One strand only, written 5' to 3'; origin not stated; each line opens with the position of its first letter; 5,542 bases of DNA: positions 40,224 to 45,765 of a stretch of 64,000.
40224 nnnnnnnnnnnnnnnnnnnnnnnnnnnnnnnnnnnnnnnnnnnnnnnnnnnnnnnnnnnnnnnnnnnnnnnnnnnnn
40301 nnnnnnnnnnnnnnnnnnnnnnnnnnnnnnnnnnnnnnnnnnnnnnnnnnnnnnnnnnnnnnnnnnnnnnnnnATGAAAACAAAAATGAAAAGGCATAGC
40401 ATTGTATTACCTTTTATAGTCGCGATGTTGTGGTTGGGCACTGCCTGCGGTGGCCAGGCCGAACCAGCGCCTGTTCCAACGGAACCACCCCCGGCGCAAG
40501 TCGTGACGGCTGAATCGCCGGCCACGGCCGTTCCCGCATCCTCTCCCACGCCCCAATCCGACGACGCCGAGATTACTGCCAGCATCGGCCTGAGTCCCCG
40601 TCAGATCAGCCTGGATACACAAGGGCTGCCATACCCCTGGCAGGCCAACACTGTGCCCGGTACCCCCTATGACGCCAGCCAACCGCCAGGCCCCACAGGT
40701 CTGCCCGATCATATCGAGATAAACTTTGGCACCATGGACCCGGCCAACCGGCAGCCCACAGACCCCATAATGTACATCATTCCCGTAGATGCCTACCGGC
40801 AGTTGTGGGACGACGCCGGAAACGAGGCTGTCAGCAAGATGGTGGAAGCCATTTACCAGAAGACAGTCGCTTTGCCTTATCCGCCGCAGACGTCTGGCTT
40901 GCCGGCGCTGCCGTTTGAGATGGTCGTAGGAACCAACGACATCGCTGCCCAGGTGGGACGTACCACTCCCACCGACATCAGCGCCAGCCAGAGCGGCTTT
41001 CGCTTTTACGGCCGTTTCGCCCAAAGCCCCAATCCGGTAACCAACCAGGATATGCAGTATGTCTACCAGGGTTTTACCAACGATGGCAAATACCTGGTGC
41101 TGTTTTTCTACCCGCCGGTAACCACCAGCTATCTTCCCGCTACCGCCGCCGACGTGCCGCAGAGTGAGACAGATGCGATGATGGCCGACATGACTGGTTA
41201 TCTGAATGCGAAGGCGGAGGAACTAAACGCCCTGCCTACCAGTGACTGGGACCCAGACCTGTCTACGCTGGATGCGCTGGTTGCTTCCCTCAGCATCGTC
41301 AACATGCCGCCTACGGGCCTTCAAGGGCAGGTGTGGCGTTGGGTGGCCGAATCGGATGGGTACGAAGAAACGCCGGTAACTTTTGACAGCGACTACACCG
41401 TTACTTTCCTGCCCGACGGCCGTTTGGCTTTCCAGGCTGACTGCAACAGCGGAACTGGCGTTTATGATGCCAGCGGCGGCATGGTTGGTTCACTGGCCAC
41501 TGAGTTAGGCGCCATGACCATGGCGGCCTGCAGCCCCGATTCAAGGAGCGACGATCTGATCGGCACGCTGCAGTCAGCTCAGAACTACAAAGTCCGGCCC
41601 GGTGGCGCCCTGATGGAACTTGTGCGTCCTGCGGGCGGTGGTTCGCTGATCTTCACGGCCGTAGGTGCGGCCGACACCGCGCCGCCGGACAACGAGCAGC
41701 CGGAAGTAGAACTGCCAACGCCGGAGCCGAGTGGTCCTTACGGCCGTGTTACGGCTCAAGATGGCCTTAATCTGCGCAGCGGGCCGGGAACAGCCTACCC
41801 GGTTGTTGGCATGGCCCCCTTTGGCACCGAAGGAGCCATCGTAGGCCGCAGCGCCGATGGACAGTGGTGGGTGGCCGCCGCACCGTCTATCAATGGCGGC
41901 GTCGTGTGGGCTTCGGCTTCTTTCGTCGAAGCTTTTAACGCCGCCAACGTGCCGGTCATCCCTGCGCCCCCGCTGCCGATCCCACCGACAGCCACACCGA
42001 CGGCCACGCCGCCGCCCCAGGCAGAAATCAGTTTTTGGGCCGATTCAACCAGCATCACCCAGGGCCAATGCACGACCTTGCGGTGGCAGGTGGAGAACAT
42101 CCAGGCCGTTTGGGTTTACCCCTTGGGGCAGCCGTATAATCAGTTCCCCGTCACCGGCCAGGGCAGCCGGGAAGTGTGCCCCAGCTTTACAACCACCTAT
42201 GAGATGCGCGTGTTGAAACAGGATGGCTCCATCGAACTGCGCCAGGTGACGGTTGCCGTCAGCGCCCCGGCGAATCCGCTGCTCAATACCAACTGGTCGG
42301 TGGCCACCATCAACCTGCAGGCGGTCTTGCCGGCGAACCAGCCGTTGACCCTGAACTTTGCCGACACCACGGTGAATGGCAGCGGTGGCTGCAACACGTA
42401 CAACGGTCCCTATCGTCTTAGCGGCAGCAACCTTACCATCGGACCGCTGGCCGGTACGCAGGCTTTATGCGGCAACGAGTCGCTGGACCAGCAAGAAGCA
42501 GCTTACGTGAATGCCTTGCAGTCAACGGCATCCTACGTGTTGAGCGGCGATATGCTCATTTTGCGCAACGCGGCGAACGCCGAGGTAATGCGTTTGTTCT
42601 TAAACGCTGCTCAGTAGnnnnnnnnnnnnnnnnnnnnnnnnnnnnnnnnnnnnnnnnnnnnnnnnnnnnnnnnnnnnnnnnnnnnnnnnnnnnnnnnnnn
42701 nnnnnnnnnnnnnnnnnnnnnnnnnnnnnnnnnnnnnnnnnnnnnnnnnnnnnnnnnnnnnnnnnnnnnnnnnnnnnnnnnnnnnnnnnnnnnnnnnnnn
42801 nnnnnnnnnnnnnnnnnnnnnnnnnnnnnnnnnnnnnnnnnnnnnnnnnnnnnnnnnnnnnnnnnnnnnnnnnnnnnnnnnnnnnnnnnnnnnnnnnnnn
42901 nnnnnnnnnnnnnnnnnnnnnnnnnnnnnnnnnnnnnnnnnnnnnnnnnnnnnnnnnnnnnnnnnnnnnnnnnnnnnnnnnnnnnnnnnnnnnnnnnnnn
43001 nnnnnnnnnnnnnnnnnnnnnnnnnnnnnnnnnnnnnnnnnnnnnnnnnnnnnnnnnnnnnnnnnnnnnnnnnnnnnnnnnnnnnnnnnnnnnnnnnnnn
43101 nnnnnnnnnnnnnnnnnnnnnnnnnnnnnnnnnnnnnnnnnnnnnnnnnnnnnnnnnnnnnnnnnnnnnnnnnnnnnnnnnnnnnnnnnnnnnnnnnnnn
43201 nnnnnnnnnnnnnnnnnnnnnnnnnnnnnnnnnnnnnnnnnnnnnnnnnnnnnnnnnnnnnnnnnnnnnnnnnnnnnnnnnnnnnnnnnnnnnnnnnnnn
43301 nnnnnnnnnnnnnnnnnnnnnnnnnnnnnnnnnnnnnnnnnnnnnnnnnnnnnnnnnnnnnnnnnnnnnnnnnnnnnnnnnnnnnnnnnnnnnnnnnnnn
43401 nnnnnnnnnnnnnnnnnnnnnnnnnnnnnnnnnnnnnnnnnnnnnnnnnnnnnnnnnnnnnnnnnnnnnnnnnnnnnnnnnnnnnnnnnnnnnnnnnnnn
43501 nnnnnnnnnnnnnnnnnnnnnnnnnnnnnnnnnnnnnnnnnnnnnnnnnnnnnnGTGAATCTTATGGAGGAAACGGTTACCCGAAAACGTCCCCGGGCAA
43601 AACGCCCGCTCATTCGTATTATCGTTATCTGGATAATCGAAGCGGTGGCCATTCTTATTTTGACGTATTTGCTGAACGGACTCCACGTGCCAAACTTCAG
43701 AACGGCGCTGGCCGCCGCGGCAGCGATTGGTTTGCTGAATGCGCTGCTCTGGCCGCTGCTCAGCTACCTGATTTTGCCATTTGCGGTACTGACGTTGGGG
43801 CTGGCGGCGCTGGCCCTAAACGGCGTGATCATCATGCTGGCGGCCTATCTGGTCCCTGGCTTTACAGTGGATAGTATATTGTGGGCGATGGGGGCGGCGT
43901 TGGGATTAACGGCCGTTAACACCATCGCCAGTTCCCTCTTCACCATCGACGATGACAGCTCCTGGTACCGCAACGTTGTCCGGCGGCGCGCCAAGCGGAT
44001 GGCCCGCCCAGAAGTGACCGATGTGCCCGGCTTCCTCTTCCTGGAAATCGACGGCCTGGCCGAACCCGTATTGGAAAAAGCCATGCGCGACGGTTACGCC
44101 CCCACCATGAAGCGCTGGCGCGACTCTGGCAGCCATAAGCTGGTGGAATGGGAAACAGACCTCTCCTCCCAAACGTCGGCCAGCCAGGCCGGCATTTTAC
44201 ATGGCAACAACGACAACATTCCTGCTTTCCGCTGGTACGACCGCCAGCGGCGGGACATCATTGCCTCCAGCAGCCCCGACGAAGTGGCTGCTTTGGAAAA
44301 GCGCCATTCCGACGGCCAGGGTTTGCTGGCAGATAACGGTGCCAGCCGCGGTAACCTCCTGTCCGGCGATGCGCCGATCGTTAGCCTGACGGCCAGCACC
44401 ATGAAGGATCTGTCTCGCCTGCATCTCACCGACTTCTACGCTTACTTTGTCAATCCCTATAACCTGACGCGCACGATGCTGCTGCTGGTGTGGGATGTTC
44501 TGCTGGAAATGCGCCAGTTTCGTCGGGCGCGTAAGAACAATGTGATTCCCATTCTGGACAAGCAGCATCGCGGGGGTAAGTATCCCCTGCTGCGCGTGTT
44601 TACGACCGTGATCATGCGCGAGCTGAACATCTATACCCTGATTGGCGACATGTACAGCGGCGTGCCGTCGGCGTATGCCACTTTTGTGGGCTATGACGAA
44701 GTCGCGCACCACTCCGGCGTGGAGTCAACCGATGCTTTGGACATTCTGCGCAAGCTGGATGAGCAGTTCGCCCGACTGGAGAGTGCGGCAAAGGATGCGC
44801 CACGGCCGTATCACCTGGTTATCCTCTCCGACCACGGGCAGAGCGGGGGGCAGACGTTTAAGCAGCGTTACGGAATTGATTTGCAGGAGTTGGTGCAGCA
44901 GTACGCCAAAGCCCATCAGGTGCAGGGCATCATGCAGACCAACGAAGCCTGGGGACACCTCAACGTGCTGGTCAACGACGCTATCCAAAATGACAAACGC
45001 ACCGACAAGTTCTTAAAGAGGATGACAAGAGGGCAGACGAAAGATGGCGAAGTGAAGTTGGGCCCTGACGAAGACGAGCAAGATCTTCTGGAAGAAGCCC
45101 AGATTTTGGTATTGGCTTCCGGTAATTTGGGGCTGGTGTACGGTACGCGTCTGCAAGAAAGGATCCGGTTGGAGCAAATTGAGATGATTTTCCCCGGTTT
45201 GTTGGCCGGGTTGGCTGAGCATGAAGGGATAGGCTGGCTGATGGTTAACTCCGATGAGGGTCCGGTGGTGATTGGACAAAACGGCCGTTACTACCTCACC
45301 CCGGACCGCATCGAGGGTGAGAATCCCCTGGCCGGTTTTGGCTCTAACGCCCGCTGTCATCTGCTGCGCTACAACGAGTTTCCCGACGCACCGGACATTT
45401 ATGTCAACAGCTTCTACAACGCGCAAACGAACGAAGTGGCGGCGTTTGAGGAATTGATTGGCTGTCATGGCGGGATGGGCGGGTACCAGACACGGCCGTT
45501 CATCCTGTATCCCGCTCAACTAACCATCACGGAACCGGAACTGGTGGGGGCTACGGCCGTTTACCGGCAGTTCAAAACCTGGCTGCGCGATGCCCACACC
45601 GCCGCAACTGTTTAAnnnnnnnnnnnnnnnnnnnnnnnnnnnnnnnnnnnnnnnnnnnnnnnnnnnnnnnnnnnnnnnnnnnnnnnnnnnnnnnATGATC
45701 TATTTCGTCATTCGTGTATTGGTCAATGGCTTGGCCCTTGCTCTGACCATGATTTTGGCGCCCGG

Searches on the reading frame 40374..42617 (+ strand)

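Call 8: search_protein_families(library=pfam, max_evalue=0.01, proteins=[window:40374-42617:+])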
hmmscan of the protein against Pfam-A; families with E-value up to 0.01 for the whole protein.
window:40374-42617:+ (747 aa): 2 families
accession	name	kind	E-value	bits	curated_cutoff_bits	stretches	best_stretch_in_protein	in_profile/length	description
PF03724.22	META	-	7.2e-34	116.5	24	2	635-740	3-107/109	META domain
PF08239.17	SH3_3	-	2.5e-07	31.2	27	1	463-518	1-53/54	Bacterial SH3 domain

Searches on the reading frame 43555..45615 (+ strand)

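Call 8: search_protein_families(library=pfam, max_evalue=0.01, proteins=[window:43555-45615:+])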
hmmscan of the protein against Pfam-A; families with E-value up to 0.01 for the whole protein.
window:43555-45615:+ (686 aa): 2 families
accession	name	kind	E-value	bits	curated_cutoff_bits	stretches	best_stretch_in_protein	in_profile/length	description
PF04020.18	Phage_holin_4_2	-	1e-23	84.4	28.8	1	21-124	2-105/105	Mycobacterial 4 TMS phage holin, superfamily IV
PF01663.27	Phosphodiest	-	1.4e-07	31.9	23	1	373-491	163-276/342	Type I phosphodiesterase / nucleotide pyrophosphatase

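Call 75: search_protein_families(library=padloc, max_evalue=0.001, proteins=[window:43555-45615:+])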
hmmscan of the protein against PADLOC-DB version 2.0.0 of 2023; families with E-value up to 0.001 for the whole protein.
window:43555-45615:+ (686 aa): 0 families
